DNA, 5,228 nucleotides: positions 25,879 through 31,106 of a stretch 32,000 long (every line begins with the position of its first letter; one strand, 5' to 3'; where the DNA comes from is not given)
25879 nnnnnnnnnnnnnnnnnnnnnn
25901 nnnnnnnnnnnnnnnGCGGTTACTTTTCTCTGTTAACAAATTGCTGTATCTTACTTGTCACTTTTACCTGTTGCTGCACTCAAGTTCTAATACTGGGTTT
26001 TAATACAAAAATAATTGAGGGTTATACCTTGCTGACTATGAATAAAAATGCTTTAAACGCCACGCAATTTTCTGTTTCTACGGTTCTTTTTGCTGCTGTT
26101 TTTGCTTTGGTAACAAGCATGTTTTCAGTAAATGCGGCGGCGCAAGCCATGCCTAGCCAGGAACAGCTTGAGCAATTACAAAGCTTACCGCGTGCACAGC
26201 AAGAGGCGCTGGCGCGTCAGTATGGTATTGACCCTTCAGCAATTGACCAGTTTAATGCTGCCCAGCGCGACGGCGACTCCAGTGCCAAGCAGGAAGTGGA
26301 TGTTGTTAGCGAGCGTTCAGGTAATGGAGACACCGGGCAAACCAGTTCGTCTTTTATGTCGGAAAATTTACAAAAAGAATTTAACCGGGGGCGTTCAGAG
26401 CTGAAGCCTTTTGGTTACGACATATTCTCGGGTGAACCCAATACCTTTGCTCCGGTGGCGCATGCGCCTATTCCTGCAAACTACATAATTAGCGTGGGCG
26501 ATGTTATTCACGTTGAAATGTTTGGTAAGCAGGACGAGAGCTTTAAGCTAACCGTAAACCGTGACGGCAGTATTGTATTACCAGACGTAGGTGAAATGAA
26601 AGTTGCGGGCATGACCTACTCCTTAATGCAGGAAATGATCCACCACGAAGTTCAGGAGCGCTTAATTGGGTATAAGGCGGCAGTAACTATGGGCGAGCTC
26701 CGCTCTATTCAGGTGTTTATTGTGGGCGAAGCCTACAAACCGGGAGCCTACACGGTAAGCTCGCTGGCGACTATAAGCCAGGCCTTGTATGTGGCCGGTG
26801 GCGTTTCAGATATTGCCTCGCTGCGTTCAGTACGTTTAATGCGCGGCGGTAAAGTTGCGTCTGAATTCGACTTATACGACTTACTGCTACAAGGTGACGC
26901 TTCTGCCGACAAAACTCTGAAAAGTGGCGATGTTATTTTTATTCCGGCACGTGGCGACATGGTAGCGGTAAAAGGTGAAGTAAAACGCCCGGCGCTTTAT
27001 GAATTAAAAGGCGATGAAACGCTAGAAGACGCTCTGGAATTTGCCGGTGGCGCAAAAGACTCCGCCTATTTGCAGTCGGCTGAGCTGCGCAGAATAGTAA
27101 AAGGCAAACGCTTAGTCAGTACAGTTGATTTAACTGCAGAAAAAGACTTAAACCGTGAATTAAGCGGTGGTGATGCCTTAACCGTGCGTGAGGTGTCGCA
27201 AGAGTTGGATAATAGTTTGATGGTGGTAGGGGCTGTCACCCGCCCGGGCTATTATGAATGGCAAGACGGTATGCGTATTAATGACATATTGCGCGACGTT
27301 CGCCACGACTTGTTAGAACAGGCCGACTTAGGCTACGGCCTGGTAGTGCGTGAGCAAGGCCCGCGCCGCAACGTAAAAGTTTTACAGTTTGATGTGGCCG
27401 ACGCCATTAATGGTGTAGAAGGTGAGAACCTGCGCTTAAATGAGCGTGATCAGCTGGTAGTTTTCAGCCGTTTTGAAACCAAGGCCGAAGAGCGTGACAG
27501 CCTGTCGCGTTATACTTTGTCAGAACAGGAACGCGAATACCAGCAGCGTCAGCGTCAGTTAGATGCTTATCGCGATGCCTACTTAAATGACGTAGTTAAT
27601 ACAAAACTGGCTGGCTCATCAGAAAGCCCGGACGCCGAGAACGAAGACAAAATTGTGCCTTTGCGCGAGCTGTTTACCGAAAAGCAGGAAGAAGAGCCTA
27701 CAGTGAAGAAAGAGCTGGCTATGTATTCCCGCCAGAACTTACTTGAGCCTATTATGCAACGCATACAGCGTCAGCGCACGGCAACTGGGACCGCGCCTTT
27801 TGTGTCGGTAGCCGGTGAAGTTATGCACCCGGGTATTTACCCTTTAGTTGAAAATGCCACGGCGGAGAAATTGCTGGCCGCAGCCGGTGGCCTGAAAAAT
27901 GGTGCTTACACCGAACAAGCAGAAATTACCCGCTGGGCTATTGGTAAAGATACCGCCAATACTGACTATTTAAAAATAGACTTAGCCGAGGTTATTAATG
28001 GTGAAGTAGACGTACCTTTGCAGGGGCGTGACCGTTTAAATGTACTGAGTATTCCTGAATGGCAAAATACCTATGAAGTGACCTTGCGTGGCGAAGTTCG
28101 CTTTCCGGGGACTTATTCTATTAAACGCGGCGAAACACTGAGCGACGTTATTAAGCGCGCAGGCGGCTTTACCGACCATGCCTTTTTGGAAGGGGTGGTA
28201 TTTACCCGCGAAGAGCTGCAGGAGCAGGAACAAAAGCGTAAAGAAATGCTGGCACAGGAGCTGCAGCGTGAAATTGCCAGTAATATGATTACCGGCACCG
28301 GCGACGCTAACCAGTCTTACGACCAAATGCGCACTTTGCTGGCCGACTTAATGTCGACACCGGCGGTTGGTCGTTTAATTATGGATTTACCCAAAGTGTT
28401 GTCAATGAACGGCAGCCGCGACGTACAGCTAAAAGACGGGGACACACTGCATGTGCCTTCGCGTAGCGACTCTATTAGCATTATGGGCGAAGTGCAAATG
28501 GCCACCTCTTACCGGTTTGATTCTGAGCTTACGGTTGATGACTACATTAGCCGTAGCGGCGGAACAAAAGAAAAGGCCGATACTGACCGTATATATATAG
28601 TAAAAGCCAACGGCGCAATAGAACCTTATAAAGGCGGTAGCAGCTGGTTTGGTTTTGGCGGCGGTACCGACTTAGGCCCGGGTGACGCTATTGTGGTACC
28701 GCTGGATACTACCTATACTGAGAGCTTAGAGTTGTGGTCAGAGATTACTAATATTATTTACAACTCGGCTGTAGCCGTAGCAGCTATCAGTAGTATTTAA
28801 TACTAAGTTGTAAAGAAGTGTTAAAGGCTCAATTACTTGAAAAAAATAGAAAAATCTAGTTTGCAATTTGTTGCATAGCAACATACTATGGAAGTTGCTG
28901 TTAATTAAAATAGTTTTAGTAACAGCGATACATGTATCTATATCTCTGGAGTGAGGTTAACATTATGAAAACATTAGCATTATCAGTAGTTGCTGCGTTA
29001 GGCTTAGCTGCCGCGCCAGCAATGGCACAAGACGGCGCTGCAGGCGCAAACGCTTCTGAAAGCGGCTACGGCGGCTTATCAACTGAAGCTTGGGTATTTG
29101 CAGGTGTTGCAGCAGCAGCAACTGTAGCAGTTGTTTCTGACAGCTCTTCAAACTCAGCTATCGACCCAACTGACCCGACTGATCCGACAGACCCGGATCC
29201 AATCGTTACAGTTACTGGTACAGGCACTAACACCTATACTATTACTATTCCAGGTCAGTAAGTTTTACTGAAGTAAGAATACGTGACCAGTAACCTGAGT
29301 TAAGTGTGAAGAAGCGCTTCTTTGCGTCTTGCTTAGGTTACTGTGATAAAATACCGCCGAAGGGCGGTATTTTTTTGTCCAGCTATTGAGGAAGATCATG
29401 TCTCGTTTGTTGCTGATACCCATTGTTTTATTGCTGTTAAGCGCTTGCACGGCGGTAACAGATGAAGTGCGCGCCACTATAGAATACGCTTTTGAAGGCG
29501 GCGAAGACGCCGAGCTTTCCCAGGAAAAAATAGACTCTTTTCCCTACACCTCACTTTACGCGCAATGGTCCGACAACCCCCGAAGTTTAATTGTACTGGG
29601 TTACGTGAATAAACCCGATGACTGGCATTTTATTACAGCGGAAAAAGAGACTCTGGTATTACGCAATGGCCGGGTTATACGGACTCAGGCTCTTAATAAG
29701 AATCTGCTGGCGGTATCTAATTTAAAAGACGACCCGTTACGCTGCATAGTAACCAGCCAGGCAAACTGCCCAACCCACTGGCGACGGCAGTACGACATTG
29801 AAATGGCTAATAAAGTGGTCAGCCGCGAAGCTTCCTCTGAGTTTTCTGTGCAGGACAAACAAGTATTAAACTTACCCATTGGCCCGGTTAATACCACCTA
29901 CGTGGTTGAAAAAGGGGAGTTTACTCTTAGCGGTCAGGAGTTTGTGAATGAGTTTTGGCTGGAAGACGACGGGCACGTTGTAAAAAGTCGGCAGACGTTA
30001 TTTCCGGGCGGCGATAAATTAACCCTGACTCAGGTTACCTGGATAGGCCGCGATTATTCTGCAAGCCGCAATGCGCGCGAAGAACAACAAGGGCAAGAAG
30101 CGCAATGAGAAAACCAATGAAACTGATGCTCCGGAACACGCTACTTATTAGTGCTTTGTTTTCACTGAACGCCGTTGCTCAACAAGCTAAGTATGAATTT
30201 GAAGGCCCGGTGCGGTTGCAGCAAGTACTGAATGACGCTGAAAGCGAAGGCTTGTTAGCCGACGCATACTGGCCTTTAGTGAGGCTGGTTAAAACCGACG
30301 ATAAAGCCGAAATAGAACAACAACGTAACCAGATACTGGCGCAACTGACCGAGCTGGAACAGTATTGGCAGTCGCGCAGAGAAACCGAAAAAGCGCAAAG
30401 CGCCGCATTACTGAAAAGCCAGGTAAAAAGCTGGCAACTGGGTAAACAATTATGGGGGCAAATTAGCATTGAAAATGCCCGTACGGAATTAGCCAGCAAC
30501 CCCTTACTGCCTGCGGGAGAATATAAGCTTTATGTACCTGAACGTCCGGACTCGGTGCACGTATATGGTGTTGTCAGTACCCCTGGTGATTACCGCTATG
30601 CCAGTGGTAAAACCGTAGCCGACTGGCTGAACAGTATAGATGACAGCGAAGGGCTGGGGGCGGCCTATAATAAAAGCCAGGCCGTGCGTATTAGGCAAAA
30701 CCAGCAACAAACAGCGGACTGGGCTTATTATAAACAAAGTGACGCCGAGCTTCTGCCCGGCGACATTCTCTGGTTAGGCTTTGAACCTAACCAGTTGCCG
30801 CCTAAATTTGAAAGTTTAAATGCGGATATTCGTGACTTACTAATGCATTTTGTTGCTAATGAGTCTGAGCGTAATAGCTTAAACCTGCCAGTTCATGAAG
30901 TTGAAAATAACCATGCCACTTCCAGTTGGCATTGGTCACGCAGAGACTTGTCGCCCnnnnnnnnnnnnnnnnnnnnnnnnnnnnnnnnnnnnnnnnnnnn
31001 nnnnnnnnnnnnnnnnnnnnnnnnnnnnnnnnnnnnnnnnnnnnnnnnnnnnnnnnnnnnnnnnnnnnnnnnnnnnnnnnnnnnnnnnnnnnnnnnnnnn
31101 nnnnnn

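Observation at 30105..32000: GfcC/YjbG-like and YjbH/GfcD-like proteins encoded as one uninterrupted ORF, absent from the supplied ORF track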

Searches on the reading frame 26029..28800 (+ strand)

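Call 4: search_protein_families(library=pfam, proteins=[window:26029-28800:+], max_evalue=0.01)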
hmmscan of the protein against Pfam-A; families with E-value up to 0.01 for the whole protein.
window:26029-28800:+ (923 aa): 4 families
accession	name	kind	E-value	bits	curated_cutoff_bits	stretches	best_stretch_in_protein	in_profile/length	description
PF10531.15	SLBB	-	4.7e-53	177.3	27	6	311-359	1-48/55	SLBB domain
PF22461.2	SLBB_2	-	1.2e-36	125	27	4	228-305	2-79/79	SLBB domain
PF02563.21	Poly_export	-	5.5e-16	59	28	1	148-220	3-75/77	Polysaccharide biosynthesis/export protein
PF21621.3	MPI_cupin_dom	-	0.00076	19.8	27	0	795-828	45-78/79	Mannose-6-phosphate isomerase, cupin domain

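Call 5: search_protein_families(library=ncbifam, proteins=[window:26029-28800:+], max_evalue=0.01)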
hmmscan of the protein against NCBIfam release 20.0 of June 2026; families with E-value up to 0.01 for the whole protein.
window:26029-28800:+ (923 aa): 6 families
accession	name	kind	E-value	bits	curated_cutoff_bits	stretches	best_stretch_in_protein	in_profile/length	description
TIGR03028.1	EpsE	equivalog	9.8e-44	149.5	262.65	3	151-343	1-196/239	polysaccharide export protein EpsE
TIGR03027.2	pepcterm_export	equivalog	6.9e-41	139.7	180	2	151-307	2-166/169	XrtA/PEP-CTERM system exopolysaccharide export protein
NF041843.1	EpsY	equivalog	3.9e-29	101.4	320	2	148-304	49-209/211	exopolysaccharide export protein EpsY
NF011658.0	PRK15078.1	subfamily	3e-28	98.7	333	1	175-325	119-270/380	polysaccharide export protein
NF045978.1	ComEA_MAG0490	equivalog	2e-10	40.7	98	0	678-711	37-70/162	MAG0490 family ComEA-like DNA-binding protein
TIGR01959.1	nuoF_fam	equivalog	7.5e-07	27.9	558.65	0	311-349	236-275/410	NADH-quinone oxidoreductase subunit NuoF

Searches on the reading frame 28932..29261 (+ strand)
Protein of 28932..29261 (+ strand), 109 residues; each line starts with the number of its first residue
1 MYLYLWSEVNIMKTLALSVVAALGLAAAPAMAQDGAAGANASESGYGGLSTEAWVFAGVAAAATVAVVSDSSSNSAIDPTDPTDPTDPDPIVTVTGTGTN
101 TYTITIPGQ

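Call 4: search_protein_families(library=pfam, proteins=[window:28932-29261:+], max_evalue=0.01)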
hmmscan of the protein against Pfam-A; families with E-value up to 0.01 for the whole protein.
window:28932-29261:+ (109 aa): 0 families

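Call 5: search_protein_families(library=ncbifam, proteins=[window:28932-29261:+], max_evalue=0.01)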
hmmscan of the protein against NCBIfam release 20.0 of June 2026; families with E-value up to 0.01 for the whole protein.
window:28932-29261:+ (109 aa): 0 families

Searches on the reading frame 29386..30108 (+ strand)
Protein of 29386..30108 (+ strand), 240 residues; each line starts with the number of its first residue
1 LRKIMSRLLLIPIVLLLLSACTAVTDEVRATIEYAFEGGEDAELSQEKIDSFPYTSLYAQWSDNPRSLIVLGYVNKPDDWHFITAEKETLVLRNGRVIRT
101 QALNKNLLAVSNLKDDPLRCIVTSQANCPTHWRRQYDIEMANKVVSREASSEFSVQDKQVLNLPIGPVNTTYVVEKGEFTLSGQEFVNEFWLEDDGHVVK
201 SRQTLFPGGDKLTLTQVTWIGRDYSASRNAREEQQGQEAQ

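Call 4: search_protein_families(library=pfam, proteins=[window:29386-30108:+], max_evalue=0.01)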
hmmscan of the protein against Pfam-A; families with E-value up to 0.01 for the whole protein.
window:29386-30108:+ (240 aa): 1 family
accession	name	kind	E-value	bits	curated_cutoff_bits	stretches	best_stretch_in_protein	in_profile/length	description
PF11102.13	YjbF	-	1.9e-59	201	25.9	1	30-216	2-188/189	Group 4 capsule polysaccharide lipoprotein gfcB, YjbF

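Call 5: search_protein_families(library=ncbifam, proteins=[window:29386-30108:+], max_evalue=0.01)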
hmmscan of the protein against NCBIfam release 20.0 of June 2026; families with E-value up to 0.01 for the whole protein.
window:29386-30108:+ (240 aa): 0 families

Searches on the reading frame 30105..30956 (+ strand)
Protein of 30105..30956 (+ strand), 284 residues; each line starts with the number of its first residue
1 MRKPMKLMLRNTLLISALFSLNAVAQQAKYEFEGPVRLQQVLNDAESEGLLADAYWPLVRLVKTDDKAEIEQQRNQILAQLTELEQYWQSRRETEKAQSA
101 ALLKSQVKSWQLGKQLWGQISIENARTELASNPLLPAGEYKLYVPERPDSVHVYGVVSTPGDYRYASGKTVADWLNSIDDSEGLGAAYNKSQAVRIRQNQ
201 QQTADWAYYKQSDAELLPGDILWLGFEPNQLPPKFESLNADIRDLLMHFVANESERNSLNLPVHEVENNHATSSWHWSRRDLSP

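Call 23: search_protein_representatives(protein=window:30105-30956:+)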
Query: 284 residues. Proteins with E-value up to 0.001 (for the whole library): 296; up to 1e-10: 70; up to 1e-30: 4. The best 150 are listed.
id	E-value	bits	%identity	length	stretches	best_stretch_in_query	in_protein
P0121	1.1e-54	202.3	51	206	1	23-197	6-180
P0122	1.2e-46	175.8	93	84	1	194-277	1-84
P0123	4.1e-45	170.8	88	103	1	1-98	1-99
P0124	5.8e-35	137.5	87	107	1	118-192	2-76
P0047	1.3e-30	123.3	32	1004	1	26-265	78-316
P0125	4.2e-22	95.3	36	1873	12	121-167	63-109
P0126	1.0e-21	94.1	34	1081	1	24-229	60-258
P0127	4.0e-20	88.8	31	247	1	23-240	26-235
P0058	3.1e-19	85.9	31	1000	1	29-284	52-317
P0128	3.5e-18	82.5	38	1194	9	128-174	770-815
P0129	1.2e-17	80.7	29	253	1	23-250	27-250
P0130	6.1e-17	78.4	31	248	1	48-251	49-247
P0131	7.3e-17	78.2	35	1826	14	105-175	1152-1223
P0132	8.6e-17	77.9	28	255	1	49-251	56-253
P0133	1.6e-16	77.1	33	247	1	20-249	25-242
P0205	1.4e-09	54.3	33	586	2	35-131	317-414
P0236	4.7e-08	49.2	31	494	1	34-178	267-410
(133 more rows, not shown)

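Call 41: list_cluster_members(proteins=[P0126, P0047, P0098, P0041, P0043, P0045, P0046, P0029, P0033, P0001])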
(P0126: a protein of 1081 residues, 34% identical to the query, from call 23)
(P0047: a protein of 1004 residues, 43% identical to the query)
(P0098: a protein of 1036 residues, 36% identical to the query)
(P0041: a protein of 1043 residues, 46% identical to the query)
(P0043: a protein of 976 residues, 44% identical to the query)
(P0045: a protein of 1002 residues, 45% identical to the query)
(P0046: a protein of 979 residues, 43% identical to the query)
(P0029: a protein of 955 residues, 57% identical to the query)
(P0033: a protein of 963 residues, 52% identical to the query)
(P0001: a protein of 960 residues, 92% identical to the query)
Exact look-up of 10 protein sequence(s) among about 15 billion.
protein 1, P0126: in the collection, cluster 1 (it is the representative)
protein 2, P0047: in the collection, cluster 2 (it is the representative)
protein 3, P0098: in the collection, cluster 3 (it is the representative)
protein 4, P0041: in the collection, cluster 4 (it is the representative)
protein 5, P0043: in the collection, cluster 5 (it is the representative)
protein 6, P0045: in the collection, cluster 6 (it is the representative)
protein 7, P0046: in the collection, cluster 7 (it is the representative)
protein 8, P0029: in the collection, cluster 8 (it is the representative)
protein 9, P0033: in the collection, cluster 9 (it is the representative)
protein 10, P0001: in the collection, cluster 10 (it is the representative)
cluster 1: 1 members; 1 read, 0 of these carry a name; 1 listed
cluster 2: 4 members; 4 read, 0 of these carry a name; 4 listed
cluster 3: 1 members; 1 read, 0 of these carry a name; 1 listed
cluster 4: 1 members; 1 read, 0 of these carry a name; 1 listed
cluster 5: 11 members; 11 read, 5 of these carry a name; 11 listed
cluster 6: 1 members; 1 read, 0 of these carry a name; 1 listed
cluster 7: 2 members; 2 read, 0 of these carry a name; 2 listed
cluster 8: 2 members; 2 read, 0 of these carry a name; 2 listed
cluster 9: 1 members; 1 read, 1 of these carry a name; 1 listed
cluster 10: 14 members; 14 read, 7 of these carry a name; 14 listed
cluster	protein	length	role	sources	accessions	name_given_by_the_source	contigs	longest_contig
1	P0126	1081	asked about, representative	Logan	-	-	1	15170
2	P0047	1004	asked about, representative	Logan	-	-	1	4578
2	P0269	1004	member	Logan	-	-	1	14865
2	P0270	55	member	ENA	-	-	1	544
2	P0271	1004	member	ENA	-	-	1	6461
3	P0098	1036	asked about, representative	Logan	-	-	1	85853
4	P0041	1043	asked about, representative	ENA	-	-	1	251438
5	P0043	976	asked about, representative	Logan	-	-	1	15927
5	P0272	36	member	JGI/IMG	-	selT/selW/selH-like putative selenoprotein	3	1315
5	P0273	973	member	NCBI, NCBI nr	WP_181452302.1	YjbH domain-containing protein [Aliidiomarina maris]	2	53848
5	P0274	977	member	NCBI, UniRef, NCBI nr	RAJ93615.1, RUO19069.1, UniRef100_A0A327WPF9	YjbH domain-containing protein [Aliidiomarina maris] | Capsule biosynthesis protein GfcC n=2 Tax=Aliidiomarina maris TaxID=531312 ... | capsule biosynthesis protein GfcC [Aliidiomarina maris]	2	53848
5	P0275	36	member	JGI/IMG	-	selT/selW/selH-like putative selenoprotein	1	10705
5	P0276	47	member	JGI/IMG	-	selT/selW/selH-like putative selenoprotein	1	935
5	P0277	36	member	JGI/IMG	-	-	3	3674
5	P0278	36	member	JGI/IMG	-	-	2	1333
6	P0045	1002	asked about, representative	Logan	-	-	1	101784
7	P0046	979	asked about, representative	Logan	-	-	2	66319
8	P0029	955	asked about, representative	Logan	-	-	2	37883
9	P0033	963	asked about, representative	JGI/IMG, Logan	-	hypothetical protein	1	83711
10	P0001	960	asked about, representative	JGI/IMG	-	-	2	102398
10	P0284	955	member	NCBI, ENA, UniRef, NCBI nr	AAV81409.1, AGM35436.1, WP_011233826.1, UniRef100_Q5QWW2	YjbH domain-containing protein [Idiomarina loihiensis] | Fusion of WbfC-and WbfB-like uncharacterized domains involved in polysaccharide synthesis ...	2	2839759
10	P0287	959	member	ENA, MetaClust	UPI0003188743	status=active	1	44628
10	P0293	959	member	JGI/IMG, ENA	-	-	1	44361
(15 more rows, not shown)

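Call 50: search_protein_families(library=pfam, proteins=[P0205, P0236, P0126], max_evalue=0.001)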
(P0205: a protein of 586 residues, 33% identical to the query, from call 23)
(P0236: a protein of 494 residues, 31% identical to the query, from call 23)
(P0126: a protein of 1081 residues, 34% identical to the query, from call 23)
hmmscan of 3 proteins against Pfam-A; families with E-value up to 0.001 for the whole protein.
P0205 (586 aa): 3 families
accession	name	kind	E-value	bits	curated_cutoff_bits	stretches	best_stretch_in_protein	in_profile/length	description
PF11102.13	YjbF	-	1.6e-25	90.4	25.9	1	36-259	2-189/189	Group 4 capsule polysaccharide lipoprotein gfcB, YjbF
PF20616.4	Caps_syn_GfcC_N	-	1.3e-09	38.8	22.1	1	307-397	11-97/129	Capsule biosynthesis GfcC, N-terminal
PF06251.17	Caps_syn_GfcC_C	-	3.5e-07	30.6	20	1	493-565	21-83/90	Capsule biosynthesis GfcC C-terminal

P0236 (494 aa): 3 families
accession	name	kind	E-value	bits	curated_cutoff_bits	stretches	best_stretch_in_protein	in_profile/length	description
PF11102.13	YjbF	-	4.5e-33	115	25.9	1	44-223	6-186/189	Group 4 capsule polysaccharide lipoprotein gfcB, YjbF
PF06251.17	Caps_syn_GfcC_C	-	5.3e-17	62.1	20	1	392-477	2-86/90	Capsule biosynthesis GfcC C-terminal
PF20616.4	Caps_syn_GfcC_N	-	5.5e-07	30.3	22.1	1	268-375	21-125/129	Capsule biosynthesis GfcC, N-terminal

P0126 (1081 aa): 1 family
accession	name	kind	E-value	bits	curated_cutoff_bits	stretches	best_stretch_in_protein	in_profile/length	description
PF06082.17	YjbH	-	6.2e-211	703.1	24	1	354-1073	1-657/658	Exopolysaccharide biosynthesis protein YbjH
